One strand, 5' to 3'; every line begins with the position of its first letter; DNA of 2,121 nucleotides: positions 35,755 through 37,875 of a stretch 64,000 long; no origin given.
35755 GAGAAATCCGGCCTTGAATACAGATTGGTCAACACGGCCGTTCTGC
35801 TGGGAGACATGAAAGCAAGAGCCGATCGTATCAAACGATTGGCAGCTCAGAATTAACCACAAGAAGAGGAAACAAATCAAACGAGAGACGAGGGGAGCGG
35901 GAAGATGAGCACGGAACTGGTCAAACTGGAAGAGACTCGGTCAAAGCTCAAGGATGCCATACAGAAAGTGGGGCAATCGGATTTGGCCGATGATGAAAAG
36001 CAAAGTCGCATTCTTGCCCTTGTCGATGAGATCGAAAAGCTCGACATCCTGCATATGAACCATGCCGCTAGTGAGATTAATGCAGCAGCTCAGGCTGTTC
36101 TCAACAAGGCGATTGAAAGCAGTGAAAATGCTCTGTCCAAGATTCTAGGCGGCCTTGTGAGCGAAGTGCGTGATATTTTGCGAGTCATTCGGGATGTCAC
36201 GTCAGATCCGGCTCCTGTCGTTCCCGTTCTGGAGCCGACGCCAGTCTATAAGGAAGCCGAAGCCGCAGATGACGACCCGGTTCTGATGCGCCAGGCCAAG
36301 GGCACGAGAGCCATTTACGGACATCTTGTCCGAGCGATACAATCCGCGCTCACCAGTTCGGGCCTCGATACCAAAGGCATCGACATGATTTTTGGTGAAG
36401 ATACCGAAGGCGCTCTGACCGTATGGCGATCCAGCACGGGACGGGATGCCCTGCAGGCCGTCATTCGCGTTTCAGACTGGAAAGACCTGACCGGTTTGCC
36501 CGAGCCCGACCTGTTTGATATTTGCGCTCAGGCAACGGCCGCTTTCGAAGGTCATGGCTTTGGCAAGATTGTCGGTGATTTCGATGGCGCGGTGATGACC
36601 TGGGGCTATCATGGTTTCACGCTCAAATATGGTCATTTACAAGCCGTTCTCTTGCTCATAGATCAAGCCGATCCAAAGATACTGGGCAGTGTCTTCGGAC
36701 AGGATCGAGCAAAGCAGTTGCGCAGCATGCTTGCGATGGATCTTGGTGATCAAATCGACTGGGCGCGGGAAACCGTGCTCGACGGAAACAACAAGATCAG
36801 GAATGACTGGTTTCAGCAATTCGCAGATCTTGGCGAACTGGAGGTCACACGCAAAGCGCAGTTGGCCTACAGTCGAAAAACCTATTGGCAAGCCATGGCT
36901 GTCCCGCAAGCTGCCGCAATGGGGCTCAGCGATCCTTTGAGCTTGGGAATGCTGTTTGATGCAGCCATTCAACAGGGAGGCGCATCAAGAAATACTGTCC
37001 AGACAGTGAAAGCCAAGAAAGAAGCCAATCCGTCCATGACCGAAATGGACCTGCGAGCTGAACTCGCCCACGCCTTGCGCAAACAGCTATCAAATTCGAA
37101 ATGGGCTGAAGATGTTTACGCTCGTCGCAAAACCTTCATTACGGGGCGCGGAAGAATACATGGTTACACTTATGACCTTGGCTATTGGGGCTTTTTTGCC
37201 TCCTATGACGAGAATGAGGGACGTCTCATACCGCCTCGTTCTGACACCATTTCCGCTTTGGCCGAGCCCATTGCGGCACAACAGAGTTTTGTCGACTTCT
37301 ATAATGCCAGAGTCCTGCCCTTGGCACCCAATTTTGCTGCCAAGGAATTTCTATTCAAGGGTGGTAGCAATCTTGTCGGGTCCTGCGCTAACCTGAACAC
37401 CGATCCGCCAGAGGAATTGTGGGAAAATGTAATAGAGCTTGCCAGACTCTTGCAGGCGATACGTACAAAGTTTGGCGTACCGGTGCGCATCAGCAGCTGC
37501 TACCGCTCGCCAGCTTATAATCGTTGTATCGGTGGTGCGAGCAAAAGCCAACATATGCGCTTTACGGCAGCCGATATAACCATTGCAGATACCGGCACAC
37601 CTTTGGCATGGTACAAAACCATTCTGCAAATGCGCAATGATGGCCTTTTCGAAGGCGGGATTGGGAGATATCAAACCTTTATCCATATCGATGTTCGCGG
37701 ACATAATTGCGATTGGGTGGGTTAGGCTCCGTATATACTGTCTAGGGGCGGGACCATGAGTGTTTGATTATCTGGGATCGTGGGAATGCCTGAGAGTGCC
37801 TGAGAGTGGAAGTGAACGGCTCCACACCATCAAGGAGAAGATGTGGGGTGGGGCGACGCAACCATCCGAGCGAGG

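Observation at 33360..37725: Candidate undescribed three-component envelope system beside tRNA-Ala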

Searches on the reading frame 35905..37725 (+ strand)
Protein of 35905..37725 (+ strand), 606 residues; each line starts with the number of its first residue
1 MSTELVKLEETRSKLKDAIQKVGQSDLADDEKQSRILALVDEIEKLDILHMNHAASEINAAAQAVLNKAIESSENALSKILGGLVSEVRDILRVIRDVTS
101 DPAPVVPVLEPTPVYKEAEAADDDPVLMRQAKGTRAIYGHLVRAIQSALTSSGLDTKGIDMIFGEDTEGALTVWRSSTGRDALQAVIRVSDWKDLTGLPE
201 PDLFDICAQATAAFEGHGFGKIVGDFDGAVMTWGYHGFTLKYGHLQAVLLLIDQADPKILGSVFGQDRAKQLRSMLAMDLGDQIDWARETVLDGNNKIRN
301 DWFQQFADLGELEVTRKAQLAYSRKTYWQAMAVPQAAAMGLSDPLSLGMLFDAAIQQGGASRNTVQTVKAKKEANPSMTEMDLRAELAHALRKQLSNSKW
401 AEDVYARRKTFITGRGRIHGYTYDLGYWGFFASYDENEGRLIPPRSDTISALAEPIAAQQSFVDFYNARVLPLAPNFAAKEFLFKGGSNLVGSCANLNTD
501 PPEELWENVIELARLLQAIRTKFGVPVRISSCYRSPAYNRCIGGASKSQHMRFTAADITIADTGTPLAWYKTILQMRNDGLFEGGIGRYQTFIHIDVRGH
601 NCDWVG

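Call 4: search_protein_families(library=pfam, proteins=[window:35905-37725:+], max_evalue=1)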
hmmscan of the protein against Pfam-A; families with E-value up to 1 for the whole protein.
window:35905-37725:+ (606 aa): 5 families
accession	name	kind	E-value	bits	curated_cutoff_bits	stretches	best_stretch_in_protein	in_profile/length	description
PF08291.16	Peptidase_M15_3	-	6.2e-21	75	23.2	1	503-596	24-108/108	Peptidase M15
PF05951.18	Peptidase_M15_2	-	4.2e-06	27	27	1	511-598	63-148/153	Bacterial protein of unknown function (DUF882)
PF01471.23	PG_binding_1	-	0.026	15.2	23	1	141-171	4-34/57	Putative peptidoglycan binding domain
PF10163.14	EnY2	-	0.048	14.4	27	1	374-414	4-44/83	Transcription factor e(y)2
PF00958.27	GMP_synt_C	-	0.12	12.9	27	1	73-103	57-87/92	GMP synthase C terminal domain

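Call 5: search_protein_families(library=padloc, proteins=[window:35905-37725:+], max_evalue=1)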
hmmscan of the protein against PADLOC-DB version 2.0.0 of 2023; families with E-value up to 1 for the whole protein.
window:35905-37725:+ (606 aa): 0 families

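Call 6: search_protein_families(library=ncbifam, proteins=[window:35905-37725:+], max_evalue=1)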
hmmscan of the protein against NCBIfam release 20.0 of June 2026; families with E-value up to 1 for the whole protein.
window:35905-37725:+ (606 aa): 3 families
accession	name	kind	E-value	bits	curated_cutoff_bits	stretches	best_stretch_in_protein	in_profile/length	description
NF053624.1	PtglEndpepMepK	equivalog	5.9e-06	26.3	185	1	517-597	87-170/176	peptidoglycan L,D-endopeptidase MepK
TIGR02869.1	spore_SleB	equivalog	0.15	11.9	236.5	1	137-179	11-53/201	spore cortex-lytic enzyme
TIGR03979.1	His_Ser_Rich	equivalog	0.2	11.6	121.65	1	139-179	131-171/190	His-Xaa-Ser repeat protein HxsA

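Call 7: search_protein_families(library=phrogs, proteins=[window:35905-37725:+], max_evalue=1)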
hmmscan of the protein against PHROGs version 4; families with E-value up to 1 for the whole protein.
window:35905-37725:+ (606 aa): 10 families
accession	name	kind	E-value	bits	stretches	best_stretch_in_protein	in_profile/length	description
phrog_894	-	lysis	1e-28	101.4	1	473-600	46-164/389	endolysin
phrog_30036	-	unknown function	2.6e-11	44.7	1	214-425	19-218/234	-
phrog_17373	-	other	4.2e-10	40.7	1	515-597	44-122/224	peptidase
phrog_25247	-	other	5.2e-06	26.8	1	511-598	423-504/520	peptidase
phrog_28234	-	lysis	9e-06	26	1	509-551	271-314/372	endolysin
phrog_2649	-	lysis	0.02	15.7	1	135-177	177-218/261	endolysin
phrog_10880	-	unknown function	0.16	13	1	381-405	9-33/69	-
phrog_5415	-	unknown function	0.17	13.1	0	503-537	10-44/76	-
phrog_20818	-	unknown function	0.2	12.7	1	5-71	3-65/124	-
phrog_20984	-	unknown function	0.3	12.3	1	3-76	35-109/120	-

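Call 27: find_homologous_proteins(query=window:35905-37725:+)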
Query window:35905-37725:+ (606 aa): 24 proteins with E <= 0.001 among 8000 candidates.
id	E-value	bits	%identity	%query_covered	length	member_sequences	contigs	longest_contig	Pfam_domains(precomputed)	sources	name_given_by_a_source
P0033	0.0e+0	1346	98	100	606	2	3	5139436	PF05951.19,PF08291.17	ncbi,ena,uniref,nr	ncbi:D-Ala-D-Ala carboxypeptidase family metallohydrolase [uncultured Cohaesibacter sp.]|uniref:D-Al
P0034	6.8e-254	862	63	100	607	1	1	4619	PF08291.17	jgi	jgi:hypothetical protein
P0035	2.4e-252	857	62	100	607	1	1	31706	PF08291.17,PF01471.24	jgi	-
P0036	3.9e-250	850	63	100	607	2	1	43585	PF08291.17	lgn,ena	-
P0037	8.8e-246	835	60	100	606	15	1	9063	PF05951.19,PF08291.17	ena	-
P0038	5.6e-241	819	61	100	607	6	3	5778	PF08291.17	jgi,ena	-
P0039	6.3e-240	816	60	100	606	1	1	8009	PF05951.19,PF08291.17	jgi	jgi:hypothetical protein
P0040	1.9e-238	811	60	100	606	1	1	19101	PF05951.19,PF08291.17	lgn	-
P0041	3.6e-238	810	59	100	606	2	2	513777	PF08291.17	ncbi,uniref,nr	ncbi:D-Ala-D-Ala carboxypeptidase family metallohydrolase [uncultured Tateyamaria sp.]|uniref:D-Ala-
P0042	1.8e-234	798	61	96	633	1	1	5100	PF08291.17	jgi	-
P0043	2.0e-221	755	57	100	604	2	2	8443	PF08291.17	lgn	-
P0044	2.6e-211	721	54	100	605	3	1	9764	PF08291.17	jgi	-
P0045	1.4e-205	703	54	100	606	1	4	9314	PF08291.17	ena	-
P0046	3.9e-205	701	53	100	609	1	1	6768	PF05951.19,PF08291.17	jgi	-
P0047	1.5e-192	659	50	99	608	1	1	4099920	PF08291.17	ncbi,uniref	ncbi:D-Ala-D-Ala carboxypeptidase family metallohydrolase [Tateyamaria armeniaca]|uniref:D-Ala-D-Ala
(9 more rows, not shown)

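Call 51: predict_structure(alignment_id=A3)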
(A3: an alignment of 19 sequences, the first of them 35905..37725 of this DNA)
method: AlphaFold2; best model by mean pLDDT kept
length: 606 residues; sequences in the alignment: 19
mean_pLDDT: 77.7   pTM: 0.57
mean pLDDT of the five models: 77.7, 76.7, 73.7, 68.8, 67.6
residues with pLDDT >= 90: 180; 70-90: 278; 50-70: 78; < 50: 70
segments of 3 or more residues with pLDDT < 50: 61-66, 68-70, 72-95, 118-120, 433-459
pLDDT, mean of each block of 10 residues (from residue 1): 68 76 75 69 64 51 45 43 33 48 75 61 71 66 87 68 74 82 78 88 89 79 74 86 89 92 93 92 89 85 89 90 93 92 90 90 92 87 90 78 83 76 76 42 32 36 91 92 82 80 92 95 89 92 85 93 82 92 88 87 66
secondary structure, 60 per line:
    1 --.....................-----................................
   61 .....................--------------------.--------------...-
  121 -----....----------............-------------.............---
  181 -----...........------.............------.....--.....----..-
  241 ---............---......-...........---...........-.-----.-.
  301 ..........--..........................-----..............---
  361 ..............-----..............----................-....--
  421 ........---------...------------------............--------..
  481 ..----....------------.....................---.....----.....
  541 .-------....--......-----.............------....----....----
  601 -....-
elements in order: H3-23 H29-81 E126-129 H140-151 H165-177 E186-188 H189-196 H203-215 E222-226 E229-233 H244-255 H259-264 H266-276 H280-290 H300-310 H313-338 H344-357 H362-374 H380-393 H398-413 E415-418 E421-424 H425-428 H459-470 H479-482 H487-490 H503-523 E527-531 H536-541 H549-552 E555-560 H566-578 E585-588 E593-596 E602-605

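Call 55: fold_search(model_id=the predicted structure, library=pdb)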
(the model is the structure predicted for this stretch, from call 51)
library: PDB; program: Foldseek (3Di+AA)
matches with E <= 10: 56; with E <= 0.001: 6
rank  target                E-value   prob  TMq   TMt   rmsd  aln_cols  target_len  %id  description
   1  6lwu_A                2.3e-04  1.00  0.26  0.58   5.5       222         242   20  Complex of Gynuella sunshinyii GH46 chitosanase GsCsn46A E19A with chitopentaose (released 2021-02-10)
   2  4ily_B                3.3e-04  1.00  0.26  0.55   5.3       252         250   17  Abundantly secreted chitosanase from Streptomyces sp. SirexAA-E (released 2014-01-01)
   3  4ily_A                4.0e-04  1.00  0.26  0.59   5.3       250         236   17  Abundantly secreted chitosanase from Streptomyces sp. SirexAA-E (released 2014-01-01)
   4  4qwp_A                4.2e-04  1.00  0.26  0.59   5.4       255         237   16  co-crystal structure of chitosanase OU01 with substrate (released 2015-07-22)
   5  7c6c                  4.4e-04  1.00  0.28  0.66   4.1       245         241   18  Crystal structure of native chitosanase from Bacillus subtilis MY002 (released 2021-03-31)
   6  7c6d_A                8.0e-04  1.00  0.29  0.67   3.9       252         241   17  Crystal structure of E19A mutant chitosanase from Bacillus subtilis MY002 complexed with 6 GlcN. (released 2021-03-31)
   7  4olt_B                1.2e-03  1.00  0.26  0.60   5.2       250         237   16  Chitosanase complex structure (released 2014-04-30)
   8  4olt_A                1.2e-03  1.00  0.27  0.62   5.2       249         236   17  Chitosanase complex structure (released 2014-04-30)
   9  1chk_A                2.2e-03  1.00  0.26  0.58   5.3       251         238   15  STREPTOMYCES N174 CHITOSANASE PH5.5 298K (released 1996-07-11)
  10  7xh0                  1.0e-02  1.00  0.23  0.49   7.7       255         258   15  crystal structure of Csn-PD from Paenibacillus dendritiformis (released 2022-06-08)
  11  5hwa_A                1.4e-02  1.00  0.24  0.50   7.9       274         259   14  Crystal Structure of MH-K1 chitosanase in substrate-bound form (released 2017-02-08)
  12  1qgi_A                1.5e-02  1.00  0.23  0.48   8.2       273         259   12  CHITOSANASE FROM BACILLUS CIRCULANS (released 1999-10-25)
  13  1lbu                  1.9e-02  1.00  0.16  0.44   5.7       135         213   25  HYDROLASE METALLO (ZN) DD-PEPTIDASE (released 1996-11-08)
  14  2d05                  3.8e-02  0.99  0.22  0.46   8.4       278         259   12  Chitosanase From Bacillus circulans mutant K218P (released 2005-12-06)
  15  3bkh                  2.1e-01  0.47  0.11  0.24  14.3       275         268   11  Crystal structure of the bacteriophage phiKZ lytic transglycosylase, gp144 (released 2008-01-08)
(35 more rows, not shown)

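Call 96: search_dna_similar(query=window:35905-37725:+, collection=phages, mode=protein, max_evalue=0.00001, max_rows=15)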
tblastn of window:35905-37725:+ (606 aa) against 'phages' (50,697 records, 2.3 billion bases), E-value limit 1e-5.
Records with a match: 63; places in all: 64; records where one place covers at least 80% of the query: 0.
Best place of each record, by identity: <60% 63.
By first word of the organism name: Vibrio 17; Salmonella 12; Dulem 8; Bacteriophage 8; Flavobacterium 4; Nonlabens 4; Faecalibacterium 3; Moraxella 2; Thermus 1; Microcystis 1; and 3 more.
By host as written in the record: - 12; Varecia variegata 4; Persicivirga sp. IMCC12024 4; Salmonella enterica 4; Flavobacterium sp. LMO6 3; Vibrio crassostreae 3; Eulemur fulvus collaris 2; Vibrio tasmaniensis 2; and 24 more.
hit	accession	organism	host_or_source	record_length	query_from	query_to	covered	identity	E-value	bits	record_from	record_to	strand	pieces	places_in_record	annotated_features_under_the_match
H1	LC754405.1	Thermus phage MN1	Thermus thermophilus HB8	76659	192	425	39%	25.6%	8e-12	75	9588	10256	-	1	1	peptidoglycan-binding-domain containing protein | hypothetical protein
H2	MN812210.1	Flavobacterium phage vB_FspS_hemulen9-1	Flavobacterium sp. LMO9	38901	459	604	24%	37.3%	8e-14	81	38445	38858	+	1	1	peptidase | hypothetical protein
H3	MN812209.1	Flavobacterium phage vB_FspS_hemulen6-2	Flavobacterium sp. LMO6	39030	459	604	24%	37.3%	8e-14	81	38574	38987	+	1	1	peptidase | hypothetical protein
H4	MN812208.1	Flavobacterium phage vB_FspS_hemulen6-1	Flavobacterium sp. LMO6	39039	459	604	24%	37.3%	8e-14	81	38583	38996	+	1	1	peptidase | hypothetical protein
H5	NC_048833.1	Flavobacterium phage vB_FspS_hemulen6-1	Flavobacterium sp. LMO6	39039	459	604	24%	37.3%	8e-14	81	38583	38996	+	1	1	endolysin | hypothetical protein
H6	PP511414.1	Dulem virus 178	Eulemur fulvus collaris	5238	473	604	22%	37.9%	3e-11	72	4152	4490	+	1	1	peptidase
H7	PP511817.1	Dulem virus 178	Propithecus coquereli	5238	473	604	22%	37.9%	3e-11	72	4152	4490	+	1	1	peptidase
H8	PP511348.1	Dulem virus 189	Eulemur coronatus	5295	473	604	22%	37.9%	4e-11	72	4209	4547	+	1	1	peptidase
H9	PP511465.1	Dulem virus 189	Varecia variegata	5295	473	604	22%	37.9%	4e-11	72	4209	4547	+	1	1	peptidase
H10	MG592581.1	Vibrio phage 1.211.A._10N.222.52.F11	Vibrio tasmaniensis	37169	467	604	23%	36.2%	2e-7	61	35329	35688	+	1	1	peptidase M15 | hypothetical protein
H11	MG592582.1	Vibrio phage 1.211.B._10N.222.52.F11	Vibrio tasmaniensis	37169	467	604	23%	36.2%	2e-7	61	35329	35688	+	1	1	peptidase M15 | hypothetical protein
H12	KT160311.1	Vibrio phage H188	Vibrio kanaloae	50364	476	604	21%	38.2%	4e-9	66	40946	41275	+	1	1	peptidase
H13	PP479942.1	Faecalibacterium phage Lelie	Faecalibacterium sp. L2-61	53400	473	606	22%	36.6%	1e-7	61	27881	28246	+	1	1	peptidase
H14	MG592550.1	Vibrio phage 1.184.A._10N.286.49.A5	Vibrio cyclitrophicus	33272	471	604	22%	36.6%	1e-7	61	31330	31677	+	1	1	peptidase M15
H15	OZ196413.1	Vibrio phage D478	Seawater and oysters mix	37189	471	604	22%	36.6%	1e-7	61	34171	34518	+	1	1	endolysin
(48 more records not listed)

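Call 109: get_annotated_region(hit=H5, flank=300)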
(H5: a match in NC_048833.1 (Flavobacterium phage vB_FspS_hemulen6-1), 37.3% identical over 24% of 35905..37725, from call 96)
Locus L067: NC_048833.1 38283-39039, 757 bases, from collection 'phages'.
description: Flavobacterium phage vB_FspS_hemulen6-1, complete genome.
organism: Flavobacterium phage vB_FspS_hemulen6-1 (NCBI taxid 2686247)
taxonomy: Viruses; Duplodnaviria; Heunggongvirae; Uroviricota; Caudoviricetes; Lillamyvirus; Lillamyvirus hemulen
host: Flavobacterium sp. LMO6; source: -; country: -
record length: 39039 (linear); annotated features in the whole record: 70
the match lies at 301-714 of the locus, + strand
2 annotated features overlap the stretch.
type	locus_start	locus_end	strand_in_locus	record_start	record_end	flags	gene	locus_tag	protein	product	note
CDS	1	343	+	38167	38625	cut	-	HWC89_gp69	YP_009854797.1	hypothetical protein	annotation based on sequence similarity to NCBI WP_143377809.1 and Pfam PF05105.11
CDS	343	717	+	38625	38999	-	-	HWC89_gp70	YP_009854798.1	endolysin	annotation based on sequence similarity to NCBI WP_108737528.1 and Pfam PF08291.10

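Call 110: get_annotated_region(hit=H10, flank=300)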
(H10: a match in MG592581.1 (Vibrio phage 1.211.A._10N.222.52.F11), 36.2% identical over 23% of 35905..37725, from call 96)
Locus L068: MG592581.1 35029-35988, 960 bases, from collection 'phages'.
description: Vibrio phage 1.211.A._10N.222.52.F11, partial genome.
organism: Vibrio phage 1.211.A._10N.222.52.F11 (NCBI taxid 1881452)
taxonomy: Viruses; Duplodnaviria; Heunggongvirae; Uroviricota; Caudoviricetes
host: Vibrio tasmaniensis; source: iron chloride precipitation of 0.2um-filtered seawater, resuspended in oxalate solution; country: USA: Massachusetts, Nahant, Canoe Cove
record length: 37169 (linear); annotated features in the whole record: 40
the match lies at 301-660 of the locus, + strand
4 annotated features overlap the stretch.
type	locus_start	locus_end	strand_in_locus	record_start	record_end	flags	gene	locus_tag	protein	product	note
CDS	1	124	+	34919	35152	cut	-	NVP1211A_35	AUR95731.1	coil containing protein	NVP1211A_35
CDS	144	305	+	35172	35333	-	-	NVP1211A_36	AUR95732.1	hypothetical protein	NVP1211A_36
CDS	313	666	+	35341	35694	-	-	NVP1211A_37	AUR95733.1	peptidase M15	NVP1211A_37; aclame_best_match:protein:vir:97000; tara_best_match:OM-RGC.v1.027701560; cvp_best_match:RF_PEP_358356567; ...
CDS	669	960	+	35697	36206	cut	-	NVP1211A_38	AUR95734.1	coil containing protein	NVP1211A_38; aclame_best_match:protein:proph:166710; tara_best_match:OM-RGC.v1.023444753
